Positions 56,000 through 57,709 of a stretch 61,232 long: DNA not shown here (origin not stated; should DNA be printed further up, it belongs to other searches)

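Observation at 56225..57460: Array of phage-virion-like repeats embedded in a giant cellular surface protein that the ORF track misses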

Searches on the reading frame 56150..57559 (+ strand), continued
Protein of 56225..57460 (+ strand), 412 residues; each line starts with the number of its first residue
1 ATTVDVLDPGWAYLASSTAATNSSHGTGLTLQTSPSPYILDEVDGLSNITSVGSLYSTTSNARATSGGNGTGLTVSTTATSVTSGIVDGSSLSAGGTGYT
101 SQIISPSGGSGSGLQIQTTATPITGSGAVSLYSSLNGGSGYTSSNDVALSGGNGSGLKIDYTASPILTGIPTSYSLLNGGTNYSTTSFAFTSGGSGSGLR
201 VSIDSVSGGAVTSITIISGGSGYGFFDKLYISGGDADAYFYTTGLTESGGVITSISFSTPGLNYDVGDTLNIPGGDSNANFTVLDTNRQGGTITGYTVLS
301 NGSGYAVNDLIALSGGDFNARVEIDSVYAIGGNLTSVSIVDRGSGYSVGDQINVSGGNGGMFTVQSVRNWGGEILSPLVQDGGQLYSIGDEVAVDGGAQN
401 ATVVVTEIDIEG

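Call 84: get_annotated_region(hit=H10, flank=3000)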
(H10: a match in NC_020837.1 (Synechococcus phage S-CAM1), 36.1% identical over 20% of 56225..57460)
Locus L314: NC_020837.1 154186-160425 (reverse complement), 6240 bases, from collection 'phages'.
description: Synechococcus phage S-CAM1 genomic sequence.
organism: Synechococcus phage S-CAM1 (NCBI taxid 754037)
taxonomy: Viruses; Duplodnaviria; Heunggongvirae; Uroviricota; Caudoviricetes; Kyanoviridae; Anaposvirus; Anaposvirus socalone
host: Synechococcus sp. WH7803; source: Southern California coast, Pacific Ocean; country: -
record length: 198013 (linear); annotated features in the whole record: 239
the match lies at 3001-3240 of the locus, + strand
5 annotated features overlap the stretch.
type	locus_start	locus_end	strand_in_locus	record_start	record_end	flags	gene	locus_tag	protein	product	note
CDS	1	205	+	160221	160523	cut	-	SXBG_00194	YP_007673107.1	hypothetical protein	similar to gp116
CDS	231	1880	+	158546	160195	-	-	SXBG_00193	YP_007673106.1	terminase large subunit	similar to gp17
CDS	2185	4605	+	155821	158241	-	-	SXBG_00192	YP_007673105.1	tail sheath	similar to gp18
CDS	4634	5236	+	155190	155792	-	-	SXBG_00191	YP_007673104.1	tail tube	similar to gp19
CDS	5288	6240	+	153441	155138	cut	-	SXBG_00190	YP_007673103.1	portal protein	similar to gp20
